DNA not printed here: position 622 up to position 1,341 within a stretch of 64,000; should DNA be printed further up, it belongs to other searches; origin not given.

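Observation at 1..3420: Low-GC island: tandem array of four diverged small paralogs sharing a wHTH-like C-terminus, plus a divergent possibly Abi-like gene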

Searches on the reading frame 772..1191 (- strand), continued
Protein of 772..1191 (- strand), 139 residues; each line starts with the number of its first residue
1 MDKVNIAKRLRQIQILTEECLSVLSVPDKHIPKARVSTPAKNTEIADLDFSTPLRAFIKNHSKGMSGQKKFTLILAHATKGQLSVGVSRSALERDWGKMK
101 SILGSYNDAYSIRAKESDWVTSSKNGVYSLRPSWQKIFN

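Call 61: predict_structure(alignment_id=A7)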
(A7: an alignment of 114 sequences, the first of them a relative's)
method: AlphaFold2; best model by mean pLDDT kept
length: 139 residues; sequences in the alignment: 114
mean_pLDDT: 80.3   pTM: 0.64
mean pLDDT of the five models: 80.3, 78.9, 78.1, 77.7, 77.5
residues with pLDDT >= 90: 79; 70-90: 21; 50-70: 22; < 50: 17
segments of 3 or more residues with pLDDT < 50: 27-42
pLDDT, mean of each block of 10 residues (from residue 1): 67 64 50 45 65 92 92 95 92 95 93 94 89 91
secondary structure, 60 per line:
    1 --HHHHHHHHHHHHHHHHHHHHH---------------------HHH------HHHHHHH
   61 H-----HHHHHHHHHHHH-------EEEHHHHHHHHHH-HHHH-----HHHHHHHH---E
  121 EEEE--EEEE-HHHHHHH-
elements in order: H3-23 H54-61 H67-78 E86-88 H89-98 H100-103 H109-116 E120-124 E127-130 H132-138

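Call 64: fold_search(model_id=the predicted structure, library=pdb)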
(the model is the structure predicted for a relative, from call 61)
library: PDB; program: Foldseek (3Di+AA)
matches with E <= 10: 359; with E <= 0.001: 0
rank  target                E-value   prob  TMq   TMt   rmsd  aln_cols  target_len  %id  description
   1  9gm9_D                3.2e-01  0.57  0.33  0.17  10.3        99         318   12  MukBEF in a DNA capture state (released 2025-03-26)
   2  9gm7_D                3.4e-01  0.57  0.33  0.19  10.3        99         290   12  MukBEF in a nucleotide-bound state with open neck gate (monomer) (released 2025-03-26)
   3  5ocn_E                3.6e-01  0.66  0.32  0.48   4.3        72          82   10  Crystal structure of the forkhead domain of human FOXN1 (released 2017-08-02)
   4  5ocn_F                5.2e-01  0.57  0.32  0.48   4.3        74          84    9  Crystal structure of the forkhead domain of human FOXN1 (released 2017-08-02)
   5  7ae1_M                5.2e-01  0.16  0.22  0.10  13.0       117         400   16  Cryo-EM structure of human RNA Polymerase III elongation complex 1 (released 2021-02-03)
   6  8ycm_B                5.5e-01  0.35  0.29  0.19   7.3        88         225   15  Monomeric Human STK19 (released 2024-03-06)
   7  9f2a_C                5.8e-01  0.72  0.33  0.62   3.1        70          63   13  Pyrococcus abyssi PolD in complex with Rpa2 winged-helix domain class 2 (composite map) (released 2024-12-04)
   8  5ocn_G                5.8e-01  0.57  0.32  0.49   4.3        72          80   10  Crystal structure of the forkhead domain of human FOXN1 (released 2017-08-02)
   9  5ocn_B                6.2e-01  0.57  0.35  0.51   4.1        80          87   10  Crystal structure of the forkhead domain of human FOXN1 (released 2017-08-02)
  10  5w1e                  6.2e-01  0.30  0.30  0.11  16.0       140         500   14  PobR in complex with PHB (released 2017-12-13)
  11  8ycm_A                6.2e-01  0.28  0.26  0.18   7.4        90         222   14  Monomeric Human STK19 (released 2024-03-06)
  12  9bz0_f                6.6e-01  0.41  0.30  0.19   7.1        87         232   15  Structure of an STK19-containing TC-NER complex (released 2024-12-25)
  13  4esj_A                7.0e-01  0.60  0.33  0.20   3.9        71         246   11  RESTRICTION ENDONUCLEASE DpnI IN COMPLEX WITH TARGET DNA (released 2012-06-13)
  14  2ma3_MODEL_1_A        7.4e-01  0.60  0.38  0.56  11.9       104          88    8  NMR solution structure of the C-terminus of the minichromosome maintenance protein MCM from Methanothermobacte (released 2014-12-31)
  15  4esj_B                7.4e-01  0.54  0.32  0.20   4.2        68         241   10  RESTRICTION ENDONUCLEASE DpnI IN COMPLEX WITH TARGET DNA (released 2012-06-13)
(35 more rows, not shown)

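Call 66: search_protein_families(library=pfam, alignment_id=A2, max_evalue=1)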
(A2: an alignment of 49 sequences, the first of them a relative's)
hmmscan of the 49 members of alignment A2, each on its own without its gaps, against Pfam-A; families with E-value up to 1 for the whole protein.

A. member 1, P0001 (259 aa): 1 family
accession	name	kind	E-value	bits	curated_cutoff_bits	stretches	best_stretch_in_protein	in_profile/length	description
PF00486.34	Trans_reg_C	-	0.014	15.9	26.2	1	183-237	6-62/77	Transcriptional regulatory protein, C terminal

B. families by the number of members that match (of 49 scanned): 27 families (the first 25 are shown)
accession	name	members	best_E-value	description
PF05168.19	HEPN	9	0.0061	HEPN domain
PF02885.22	Glycos_trans_3N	7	0.016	Glycosyl transferase family, helical bundle domain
PF00486.34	Trans_reg_C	5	0.0079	Transcriptional regulatory protein, C terminal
PF07848.18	PaaX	3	0.0055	PaaX-like protein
PF09497.15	Med12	3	0.032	Transcription mediator complex subunit Med12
PF20835.2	PA_Ig-like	3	0.074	Anthrax protective antigen, immunoglobulin-like domain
PF03448.22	MgtE_N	2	0.023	MgtE intracellular N domain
PF21322.2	KDM6_C-hel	2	0.19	Lysine-specific demethylase 6/UTY, C-terminal helical domain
PF18909.5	dGTP_diPhyd_N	2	0.21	dATP/dGTP diphosphohydrolase, N-terminal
PF24257.1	DUF7458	1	0.01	Family of unknown function (DUF7458)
PF17177.10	PPR_long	1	0.025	Pentacotripeptide-repeat region of PRORP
PF19443.4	DAHL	1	0.048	DAHL domain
PF04689.18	S1FA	1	0.049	DNA binding protein S1FA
PF20582.4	UPF0758_N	1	0.051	UPF0758 N-terminal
PF12921.12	ATP13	1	0.057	Mitochondrial ATPase expression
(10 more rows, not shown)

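Call 67: search_solved_structures(query=A2, max_evalue=10)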
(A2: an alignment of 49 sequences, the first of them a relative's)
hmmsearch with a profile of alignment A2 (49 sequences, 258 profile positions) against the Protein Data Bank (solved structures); distinct sequences matched with E-value up to 10: 2.
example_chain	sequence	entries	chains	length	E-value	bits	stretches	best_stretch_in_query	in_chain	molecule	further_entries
5cwc_A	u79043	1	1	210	0.28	13.6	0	206-256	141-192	Designed helical repeat protein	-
3q0i_A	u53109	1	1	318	0.64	12.4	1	13-86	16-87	Methionyl-tRNA formyltransferase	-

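Call 68: find_encoding_contigs(protein=P0001, flank=10000, max_places=3)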
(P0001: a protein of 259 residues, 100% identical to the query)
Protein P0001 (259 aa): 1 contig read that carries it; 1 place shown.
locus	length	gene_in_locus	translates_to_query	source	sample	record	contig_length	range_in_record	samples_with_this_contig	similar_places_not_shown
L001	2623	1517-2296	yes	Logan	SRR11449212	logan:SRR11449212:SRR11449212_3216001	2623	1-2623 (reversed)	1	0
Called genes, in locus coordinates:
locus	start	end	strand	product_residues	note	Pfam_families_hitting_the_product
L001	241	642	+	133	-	-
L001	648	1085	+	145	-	-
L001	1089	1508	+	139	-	-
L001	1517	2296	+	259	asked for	-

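Call 69: find_encoding_contigs(protein=P0014, flank=8000, max_places=2)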
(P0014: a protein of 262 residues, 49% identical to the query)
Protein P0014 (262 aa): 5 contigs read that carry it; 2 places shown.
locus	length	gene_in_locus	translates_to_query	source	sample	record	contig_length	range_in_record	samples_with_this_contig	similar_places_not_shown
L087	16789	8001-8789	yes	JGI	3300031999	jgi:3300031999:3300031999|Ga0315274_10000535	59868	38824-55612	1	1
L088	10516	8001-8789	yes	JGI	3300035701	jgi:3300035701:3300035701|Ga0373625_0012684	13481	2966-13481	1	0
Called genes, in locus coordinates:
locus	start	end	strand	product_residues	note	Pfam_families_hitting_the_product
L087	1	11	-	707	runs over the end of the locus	PF01138:RNase_PH, PF03725:RNase_PH_C (faint), PF01138:RNase_PH, PF00013:KH_1, PF00575:S1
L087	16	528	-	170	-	PF01936:NYN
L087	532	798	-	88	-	PF00312:Ribosomal_S15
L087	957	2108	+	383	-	-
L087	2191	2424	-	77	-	-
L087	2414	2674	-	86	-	-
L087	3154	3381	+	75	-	-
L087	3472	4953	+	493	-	PF01743:PolyA_pol, PF12627:PolyA_pol_RNAbd, PF01966:HD, PF13735:tRNA_NucTran2_2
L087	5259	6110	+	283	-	PF01555:N6_N4_Mtase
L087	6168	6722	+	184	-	-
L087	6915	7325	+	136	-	-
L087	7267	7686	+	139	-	-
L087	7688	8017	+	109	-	-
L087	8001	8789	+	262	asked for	-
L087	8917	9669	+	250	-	PF03372:Exo_endo_phos, PF14529:Exo_endo_phos_2 (faint)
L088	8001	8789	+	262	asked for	-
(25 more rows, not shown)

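Call 70: find_encoding_contigs(protein=P0039, flank=8000, max_places=2)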
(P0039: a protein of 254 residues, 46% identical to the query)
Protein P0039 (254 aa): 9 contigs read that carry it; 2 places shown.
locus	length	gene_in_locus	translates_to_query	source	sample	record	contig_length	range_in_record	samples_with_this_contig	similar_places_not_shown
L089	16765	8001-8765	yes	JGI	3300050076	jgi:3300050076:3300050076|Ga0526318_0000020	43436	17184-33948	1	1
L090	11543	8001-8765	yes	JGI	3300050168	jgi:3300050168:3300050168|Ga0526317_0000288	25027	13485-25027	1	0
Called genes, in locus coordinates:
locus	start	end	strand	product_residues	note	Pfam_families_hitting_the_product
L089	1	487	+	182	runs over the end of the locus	-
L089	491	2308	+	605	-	-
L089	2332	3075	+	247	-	PF00121:TIM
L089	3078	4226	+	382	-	PF00162:PGK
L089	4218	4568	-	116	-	PF04677:CwfJ_C_1 (weak), PF11969:DcpS_C, PF01230:HIT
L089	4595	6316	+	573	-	PF01368:DHH, PF02272:DHHA1, PF17768:RecJ_OB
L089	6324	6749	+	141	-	PF00075:RNase_H, PF13456:RVT_3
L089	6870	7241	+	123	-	-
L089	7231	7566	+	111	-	-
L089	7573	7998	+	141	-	-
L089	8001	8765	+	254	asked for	-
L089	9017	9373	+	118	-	-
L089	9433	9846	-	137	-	-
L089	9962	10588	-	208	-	PF02777:Sod_Fe_C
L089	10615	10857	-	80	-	PF00830:Ribosomal_L28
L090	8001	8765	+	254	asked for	-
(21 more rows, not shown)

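Call 73: find_related_loci(query=A2, collection=viral_contigs, flank=8000)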
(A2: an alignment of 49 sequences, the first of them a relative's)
Query A2 (259 aa) in viral_contigs; peptide patterns used: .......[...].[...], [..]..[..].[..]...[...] (x = any residue, [..] = any of these).
121 stretches matched a pattern, but none encodes a relative of the query by tblastn (E <= 1e-3).

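Call 74: search_dna_similar(query=P0001, collection=plasmids, mode=protein, max_evalue=0.001)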
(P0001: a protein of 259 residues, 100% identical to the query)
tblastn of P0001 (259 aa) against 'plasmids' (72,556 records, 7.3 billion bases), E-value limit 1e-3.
Records with a match: 1; places in all: 1; records where one place covers at least 80% of the query: 0.
Best place of each record, by identity: <60% 1.
By first word of the organism name: Natronomonas 1.
By predicted mobility (MOB-suite, as given by PLSDB): non-mobilizable 1.
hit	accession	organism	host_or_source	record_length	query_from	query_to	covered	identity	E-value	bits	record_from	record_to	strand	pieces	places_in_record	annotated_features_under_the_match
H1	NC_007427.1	Natronomonas pharaonis DSM 2160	-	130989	23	163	54%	25.2%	7e-5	51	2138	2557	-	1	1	hypothetical protein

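Call 75: search_dna_similar(query=P0001, collection=phages, mode=protein, max_evalue=0.001)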
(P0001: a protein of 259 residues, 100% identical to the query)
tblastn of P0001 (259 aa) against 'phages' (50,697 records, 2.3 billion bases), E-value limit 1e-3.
No match.

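Call 76: get_annotated_region(hit=H1, flank=5000)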
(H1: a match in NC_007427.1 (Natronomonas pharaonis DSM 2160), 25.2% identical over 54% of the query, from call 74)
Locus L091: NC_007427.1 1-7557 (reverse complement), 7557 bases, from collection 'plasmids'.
description: Natronomonas pharaonis DSM 2160 plasmid PL131, complete sequence
organism: Natronomonas pharaonis DSM 2160 (NCBI taxid 348780)
taxonomy: Archaea; Euryarchaeota; Halobacteria; Halobacteriales; Haloarculaceae; Natronomonas; Natronomonas pharaonis; Natronomonas pharaonis DSM 2160
host: -; source: -; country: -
typing (MOB-suite, as given by PLSDB): non-mobilizable
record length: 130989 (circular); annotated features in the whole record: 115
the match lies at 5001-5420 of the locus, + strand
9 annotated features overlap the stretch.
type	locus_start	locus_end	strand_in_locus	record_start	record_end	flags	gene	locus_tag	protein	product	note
CDS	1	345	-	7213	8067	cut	-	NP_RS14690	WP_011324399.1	hypothetical protein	-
CDS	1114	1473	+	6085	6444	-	-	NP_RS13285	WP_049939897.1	helix-turn-helix domain-containing protein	-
CDS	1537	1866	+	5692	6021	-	-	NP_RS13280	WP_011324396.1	hypothetical protein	-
CDS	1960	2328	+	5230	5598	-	-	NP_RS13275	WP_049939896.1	hypothetical protein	-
CDS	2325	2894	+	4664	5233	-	-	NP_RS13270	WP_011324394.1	hypothetical protein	-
CDS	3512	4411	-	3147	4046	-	-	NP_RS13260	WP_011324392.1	hypothetical protein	-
CDS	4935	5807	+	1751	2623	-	-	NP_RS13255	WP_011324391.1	hypothetical protein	-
CDS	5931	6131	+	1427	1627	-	-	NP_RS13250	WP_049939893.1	hypothetical protein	-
CDS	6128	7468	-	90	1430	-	-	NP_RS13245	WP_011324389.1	ISH6-like element ISNph3 family transposase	GO:0006313 - DNA transposition [Evidence IEA]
